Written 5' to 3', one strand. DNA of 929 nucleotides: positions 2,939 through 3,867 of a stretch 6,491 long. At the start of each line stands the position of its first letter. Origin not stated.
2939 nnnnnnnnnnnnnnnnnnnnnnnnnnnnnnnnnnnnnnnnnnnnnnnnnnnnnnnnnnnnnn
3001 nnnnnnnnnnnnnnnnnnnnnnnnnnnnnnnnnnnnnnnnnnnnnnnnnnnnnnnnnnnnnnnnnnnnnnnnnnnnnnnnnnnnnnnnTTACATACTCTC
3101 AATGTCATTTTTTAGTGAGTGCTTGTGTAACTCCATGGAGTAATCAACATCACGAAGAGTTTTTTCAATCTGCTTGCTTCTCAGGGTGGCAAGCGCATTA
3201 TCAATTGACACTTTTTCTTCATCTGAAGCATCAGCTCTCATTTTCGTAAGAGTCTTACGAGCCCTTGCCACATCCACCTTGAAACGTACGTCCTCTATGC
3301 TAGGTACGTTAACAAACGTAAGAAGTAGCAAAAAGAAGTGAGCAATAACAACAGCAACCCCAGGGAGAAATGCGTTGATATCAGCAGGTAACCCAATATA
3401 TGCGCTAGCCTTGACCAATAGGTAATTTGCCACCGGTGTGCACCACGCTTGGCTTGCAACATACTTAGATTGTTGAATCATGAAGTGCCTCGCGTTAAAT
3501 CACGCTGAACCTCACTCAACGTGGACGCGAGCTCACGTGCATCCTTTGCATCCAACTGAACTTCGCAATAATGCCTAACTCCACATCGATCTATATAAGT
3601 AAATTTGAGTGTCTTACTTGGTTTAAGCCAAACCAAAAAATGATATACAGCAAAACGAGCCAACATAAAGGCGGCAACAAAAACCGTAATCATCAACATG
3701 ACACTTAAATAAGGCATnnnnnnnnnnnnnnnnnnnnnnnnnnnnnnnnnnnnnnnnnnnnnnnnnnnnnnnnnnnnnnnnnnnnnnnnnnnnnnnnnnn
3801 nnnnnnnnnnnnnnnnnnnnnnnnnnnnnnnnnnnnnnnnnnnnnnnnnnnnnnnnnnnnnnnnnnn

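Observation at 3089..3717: Genes B and C: translationally coupled small membrane proteins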

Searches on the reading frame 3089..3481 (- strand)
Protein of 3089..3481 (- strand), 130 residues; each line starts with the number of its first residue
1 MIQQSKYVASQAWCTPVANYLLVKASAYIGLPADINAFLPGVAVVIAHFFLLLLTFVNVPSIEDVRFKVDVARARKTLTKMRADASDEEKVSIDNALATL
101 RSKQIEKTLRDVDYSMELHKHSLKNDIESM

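Call 4: search_protein_families(library=pfam, proteins=[window:3089-3481:-], max_evalue=0.1)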
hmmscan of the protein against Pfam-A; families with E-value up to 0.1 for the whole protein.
window:3089-3481:- (130 aa): 1 family
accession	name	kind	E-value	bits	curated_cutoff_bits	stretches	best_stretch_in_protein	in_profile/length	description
PF07872.17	DUF1659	-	0.034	14.5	24.1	1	75-115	29-69/72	Protein of unknown function (DUF1659)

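Call 5: search_protein_families(library=padloc, proteins=[window:3089-3481:-], max_evalue=1)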
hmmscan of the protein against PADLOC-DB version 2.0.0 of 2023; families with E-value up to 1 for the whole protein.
window:3089-3481:- (130 aa): 0 families

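Call 6: search_protein_families(library=phrogs, proteins=[window:3089-3481:-], max_evalue=0.1)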
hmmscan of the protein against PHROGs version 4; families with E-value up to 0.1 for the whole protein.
window:3089-3481:- (130 aa): 1 family
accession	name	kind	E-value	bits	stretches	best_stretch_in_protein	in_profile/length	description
phrog_26468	-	unknown function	2.1e-09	38.6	1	3-85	3-85/128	-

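Call 7: search_protein_families(library=ncbifam, proteins=[window:3089-3481:-], max_evalue=0.1)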
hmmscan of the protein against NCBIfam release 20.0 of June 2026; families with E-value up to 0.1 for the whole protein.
window:3089-3481:- (130 aa): 0 families

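Call 13: find_homologous_proteins(query=window:3089-3481:-, max_evalue=0.01)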
Query window:3089-3481:- (130 aa): 13 proteins with E <= 0.01 among 74 candidates.
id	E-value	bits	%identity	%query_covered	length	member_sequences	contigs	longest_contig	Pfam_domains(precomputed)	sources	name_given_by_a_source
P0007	5.5e-76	270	98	100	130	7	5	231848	-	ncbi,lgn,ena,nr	ncbi:TPA: hypothetical protein UOV73_001756 [Escherichia coli]|nr:hypothetical protein [Salmonella e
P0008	2.5e-68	245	89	100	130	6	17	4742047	-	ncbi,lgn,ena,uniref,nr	ncbi:TPA: hypothetical protein J1731_000044 [Escherichia coli]|uniref:hypothetical protein n=1 Tax=E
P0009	1.6e-46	175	64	98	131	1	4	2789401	-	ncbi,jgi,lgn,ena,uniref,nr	ncbi:hypothetical protein RCJ86_04900 [Enterobacter ludwigii]|uniref:hypothetical protein n=1 Tax=En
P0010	2.7e-46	174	64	98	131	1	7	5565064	-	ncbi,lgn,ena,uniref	ncbi:hypothetical protein [Raoultella sp. zjy_5]|uniref:hypothetical protein n=1 Tax=Raoultella TaxI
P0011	1.2e-45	172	64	98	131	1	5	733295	-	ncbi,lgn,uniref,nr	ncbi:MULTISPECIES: hypothetical protein [Raoultella]|uniref:hypothetical protein n=1 Tax=Raoultella 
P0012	5.2e-45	170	61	98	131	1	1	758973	-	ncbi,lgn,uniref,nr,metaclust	ncbi:hypothetical protein [Enterobacter kobei]|uniref:hypothetical protein n=1 Tax=Enterobacter kobe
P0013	1.8e-44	168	61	98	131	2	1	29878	-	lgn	-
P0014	2.9e-43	164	60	98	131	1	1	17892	-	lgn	-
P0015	2.9e-43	164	61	98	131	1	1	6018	-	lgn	-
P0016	3.7e-43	164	61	98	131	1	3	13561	-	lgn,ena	-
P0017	2.4e-40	155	58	98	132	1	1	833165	-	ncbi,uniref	ncbi:hypothetical protein [Citrobacter sp. UYEF32]|uniref:hypothetical protein n=1 Tax=Citrobacter s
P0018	7.8e-40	153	56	98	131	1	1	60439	-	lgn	-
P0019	5.0e-7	48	56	45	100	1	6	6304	-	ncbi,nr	ncbi:hypothetical protein CLH04_004741 [Escherichia coli]|nr:hypothetical protein [Escherichia coli]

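Call 15: find_encoding_contigs(protein=P0009, flank=6000, max_places=2)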
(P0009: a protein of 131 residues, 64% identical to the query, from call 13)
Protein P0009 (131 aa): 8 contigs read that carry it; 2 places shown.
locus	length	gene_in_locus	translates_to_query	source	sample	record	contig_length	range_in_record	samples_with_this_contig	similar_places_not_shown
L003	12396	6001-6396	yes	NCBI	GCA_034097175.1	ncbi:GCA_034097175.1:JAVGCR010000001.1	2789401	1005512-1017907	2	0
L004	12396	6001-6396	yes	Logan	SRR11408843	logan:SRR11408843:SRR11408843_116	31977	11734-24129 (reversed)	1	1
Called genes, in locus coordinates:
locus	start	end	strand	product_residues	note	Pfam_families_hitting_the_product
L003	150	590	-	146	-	PF01381:HTH_3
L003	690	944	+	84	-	PF15943:YdaS_toxin (weak)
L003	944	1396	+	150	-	PF06254:YdaT_toxin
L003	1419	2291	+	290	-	PF13730:HTH_36, PF21984:DnaD_N (faint)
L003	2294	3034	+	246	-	PF01695:IstB_IS21, PF00308:Bac_DnaA (weak)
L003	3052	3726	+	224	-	PF07789:DUF1627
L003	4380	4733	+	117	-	-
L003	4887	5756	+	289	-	-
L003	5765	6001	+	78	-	-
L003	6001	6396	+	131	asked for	-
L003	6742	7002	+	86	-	-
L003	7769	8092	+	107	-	-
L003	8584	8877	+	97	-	PF06147:DUF968 (weak), PF16786:RecA_dep_nuc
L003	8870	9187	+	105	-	PF05866:RusA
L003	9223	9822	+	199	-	-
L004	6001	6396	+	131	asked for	-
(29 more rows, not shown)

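Call 16: find_encoding_contigs(protein=P0010, flank=6000, max_places=2)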
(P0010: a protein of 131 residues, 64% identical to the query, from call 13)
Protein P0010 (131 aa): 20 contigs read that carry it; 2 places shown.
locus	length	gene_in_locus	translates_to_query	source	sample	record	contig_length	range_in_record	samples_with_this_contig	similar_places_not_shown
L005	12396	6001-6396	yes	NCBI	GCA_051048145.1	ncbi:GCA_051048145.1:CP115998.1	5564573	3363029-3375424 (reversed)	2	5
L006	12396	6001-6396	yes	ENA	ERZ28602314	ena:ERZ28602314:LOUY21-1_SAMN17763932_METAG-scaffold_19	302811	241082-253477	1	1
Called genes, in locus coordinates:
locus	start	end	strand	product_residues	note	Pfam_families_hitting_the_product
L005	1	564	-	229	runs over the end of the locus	PF01381:HTH_3 (faint), PF00717:Peptidase_S24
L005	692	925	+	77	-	PF15943:YdaS_toxin, PF01381:HTH_3 (weak)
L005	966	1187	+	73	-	PF05269:Phage_CII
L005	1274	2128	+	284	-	PF04492:Phage_rep_O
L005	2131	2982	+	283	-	PF01695:IstB_IS21, PF00308:Bac_DnaA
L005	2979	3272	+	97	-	-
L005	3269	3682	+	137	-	-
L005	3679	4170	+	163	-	-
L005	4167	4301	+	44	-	-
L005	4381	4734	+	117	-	-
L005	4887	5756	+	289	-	-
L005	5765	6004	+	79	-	-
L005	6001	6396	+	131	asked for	-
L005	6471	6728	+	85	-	PF06440:DNA_pol3_theta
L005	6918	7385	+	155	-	PF05772:NinB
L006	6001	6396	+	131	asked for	-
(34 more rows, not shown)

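Call 17: find_encoding_contigs(protein=P0017, flank=6000, max_places=2)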
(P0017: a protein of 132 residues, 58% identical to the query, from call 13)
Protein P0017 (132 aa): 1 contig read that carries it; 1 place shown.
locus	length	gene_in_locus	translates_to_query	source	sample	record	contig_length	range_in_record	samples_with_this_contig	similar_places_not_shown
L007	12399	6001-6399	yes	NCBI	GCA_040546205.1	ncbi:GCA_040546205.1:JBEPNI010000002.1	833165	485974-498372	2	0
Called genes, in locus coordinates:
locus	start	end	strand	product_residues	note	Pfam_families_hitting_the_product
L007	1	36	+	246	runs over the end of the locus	PF01695:IstB_IS21, PF00308:Bac_DnaA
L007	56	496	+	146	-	-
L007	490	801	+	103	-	-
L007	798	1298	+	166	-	-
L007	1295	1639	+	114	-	-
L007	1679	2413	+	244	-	PF01555:N6_N4_Mtase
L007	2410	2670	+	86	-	-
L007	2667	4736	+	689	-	PF00145:DNA_methylase (weak)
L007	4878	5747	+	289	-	-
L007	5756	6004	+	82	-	-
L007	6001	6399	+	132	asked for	-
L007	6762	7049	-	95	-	-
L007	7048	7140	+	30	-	-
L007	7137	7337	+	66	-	-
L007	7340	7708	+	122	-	PF05866:RusA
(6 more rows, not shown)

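Call 18: find_encoding_contigs(protein=P0018, flank=6000, max_places=2)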
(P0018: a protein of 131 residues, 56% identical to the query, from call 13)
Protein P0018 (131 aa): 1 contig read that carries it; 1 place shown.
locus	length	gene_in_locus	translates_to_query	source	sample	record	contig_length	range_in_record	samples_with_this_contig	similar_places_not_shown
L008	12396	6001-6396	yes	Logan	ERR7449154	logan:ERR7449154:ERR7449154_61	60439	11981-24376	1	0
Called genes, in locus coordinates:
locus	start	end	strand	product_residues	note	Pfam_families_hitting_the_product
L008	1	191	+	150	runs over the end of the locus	PF06254:YdaT_toxin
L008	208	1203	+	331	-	-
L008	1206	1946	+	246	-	PF01695:IstB_IS21, PF00308:Bac_DnaA (weak)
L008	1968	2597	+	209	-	-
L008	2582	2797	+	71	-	-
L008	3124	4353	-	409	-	PF14082:SduA_C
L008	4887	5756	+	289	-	-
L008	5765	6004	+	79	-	-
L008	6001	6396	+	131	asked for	-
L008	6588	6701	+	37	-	-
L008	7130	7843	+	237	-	PF08448:PAS_4, PF00196:GerE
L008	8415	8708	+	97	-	PF06147:DUF968 (weak), PF16786:RecA_dep_nuc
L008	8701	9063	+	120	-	PF05866:RusA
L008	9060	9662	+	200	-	-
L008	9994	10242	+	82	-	-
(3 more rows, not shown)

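Call 56: predict_structure(alignment_id=A2)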
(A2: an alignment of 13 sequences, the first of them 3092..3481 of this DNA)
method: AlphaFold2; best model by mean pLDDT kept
length: 130 residues; sequences in the alignment: 13
mean_pLDDT: 71.2   pTM: 0.40
mean pLDDT of the five models: 71.2, 70.0, 69.3, 64.7, 55.3
residues with pLDDT >= 90: 0; 70-90: 69; 50-70: 57; < 50: 4
segments of 3 or more residues with pLDDT < 50: 1-3
pLDDT, mean of each block of 10 residues (from residue 1): 52 65 71 65 69 58 70 83 84 85 79 73 72
secondary structure, 60 per line:
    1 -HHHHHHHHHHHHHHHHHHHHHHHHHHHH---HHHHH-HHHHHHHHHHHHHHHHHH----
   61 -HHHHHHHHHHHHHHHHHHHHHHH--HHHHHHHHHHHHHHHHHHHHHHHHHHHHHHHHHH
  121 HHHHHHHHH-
elements in order: H2-29 H33-37 H39-56 H62-84 H87-129

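Call 58: search_protein_representatives(alignment_id=A2)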
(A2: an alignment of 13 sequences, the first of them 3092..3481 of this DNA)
Query: 13 sequences, 131 profile positions. Proteins with E-value up to 0.001 (for the whole library): 12; up to 1e-10: 7; up to 1e-30: 2. The best 12 are listed.
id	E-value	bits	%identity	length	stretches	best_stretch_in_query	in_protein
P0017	6.4e-66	236.6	-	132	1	1-130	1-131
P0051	1.1e-35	138.8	-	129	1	4-127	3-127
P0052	8.1e-28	113.3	-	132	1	1-129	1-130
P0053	2.1e-20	89.4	-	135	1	1-127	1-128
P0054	8.6e-17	77.7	-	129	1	2-121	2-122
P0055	2.5e-15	72.9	-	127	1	6-108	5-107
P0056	4.2e-11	59.3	-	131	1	1-121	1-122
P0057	1.2e-09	54.6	-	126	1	3-125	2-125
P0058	4.1e-09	52.8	-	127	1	2-87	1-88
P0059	9.6e-08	48.4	-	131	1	1-109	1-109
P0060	1.7e-06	44.4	-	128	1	1-113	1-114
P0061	2.0e-04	37.7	-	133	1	5-109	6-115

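Call 106: search_solved_structures(query=A2, max_evalue=1)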
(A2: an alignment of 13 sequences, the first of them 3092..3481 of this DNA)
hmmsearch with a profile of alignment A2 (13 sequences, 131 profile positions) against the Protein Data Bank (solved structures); distinct sequences matched with E-value up to 1: 2.
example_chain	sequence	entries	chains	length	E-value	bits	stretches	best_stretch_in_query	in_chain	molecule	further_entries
6m6z_A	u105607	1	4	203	0.0026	21.1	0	42-88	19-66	TMH4C4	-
5woy_A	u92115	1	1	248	0.44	13.9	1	40-97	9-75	Phosphoenolpyruvate-protein phosphotransferase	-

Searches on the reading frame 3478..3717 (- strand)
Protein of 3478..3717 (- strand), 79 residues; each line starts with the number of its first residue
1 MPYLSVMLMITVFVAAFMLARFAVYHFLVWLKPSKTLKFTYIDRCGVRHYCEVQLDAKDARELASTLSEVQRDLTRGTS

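Call 4: search_protein_families(library=pfam, proteins=[window:3478-3717:-], max_evalue=0.1)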
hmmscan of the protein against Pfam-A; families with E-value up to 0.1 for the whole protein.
window:3478-3717:- (79 aa): 0 families

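Call 5: search_protein_families(library=padloc, proteins=[window:3478-3717:-], max_evalue=1)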
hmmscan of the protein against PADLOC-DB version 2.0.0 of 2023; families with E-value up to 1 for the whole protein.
window:3478-3717:- (79 aa): 0 families

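Call 6: search_protein_families(library=phrogs, proteins=[window:3478-3717:-], max_evalue=0.1)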
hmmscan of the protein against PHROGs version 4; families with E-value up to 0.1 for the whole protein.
window:3478-3717:- (79 aa): 1 family
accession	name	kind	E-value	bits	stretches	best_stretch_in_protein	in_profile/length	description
phrog_27630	-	unknown function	5.8e-13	49.9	1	1-71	1-72/81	-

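Call 7: search_protein_families(library=ncbifam, proteins=[window:3478-3717:-], max_evalue=0.1)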
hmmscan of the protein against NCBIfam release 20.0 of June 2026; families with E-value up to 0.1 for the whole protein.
window:3478-3717:- (79 aa): 0 families

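Call 12: find_homologous_proteins(query=window:3478-3717:-, max_evalue=0.01)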
Query window:3478-3717:- (79 aa): 6 proteins with E <= 0.01 among 8 candidates.
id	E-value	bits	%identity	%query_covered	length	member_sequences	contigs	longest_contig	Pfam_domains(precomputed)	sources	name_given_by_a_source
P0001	1.6e-45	169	100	100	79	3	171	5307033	-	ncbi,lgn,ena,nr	ncbi:hypothetical protein BZL33_10840 [Escherichia coli]|nr:hypothetical protein BU54_33165 [Escheri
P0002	2.8e-39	149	89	100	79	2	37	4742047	-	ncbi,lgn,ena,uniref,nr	ncbi:TPA: hypothetical protein NY293_005210 [Escherichia coli]|uniref:Uncharacterized protein n=1 Ta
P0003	1.1e-23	100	68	92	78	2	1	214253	-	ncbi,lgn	ncbi:TPA: hypothetical protein ACNVDX_003662 [Citrobacter gillenii]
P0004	1.3e-23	100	63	96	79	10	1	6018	-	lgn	-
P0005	3.0e-23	99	62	96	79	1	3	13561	-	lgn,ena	-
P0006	2.1e-22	96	67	92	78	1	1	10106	-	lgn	-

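Call 107: search_solved_structures(query=A3, max_evalue=1)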
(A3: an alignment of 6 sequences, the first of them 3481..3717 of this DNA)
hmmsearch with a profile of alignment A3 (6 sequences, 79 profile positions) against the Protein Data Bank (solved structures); distinct sequences matched with E-value up to 1: 0.
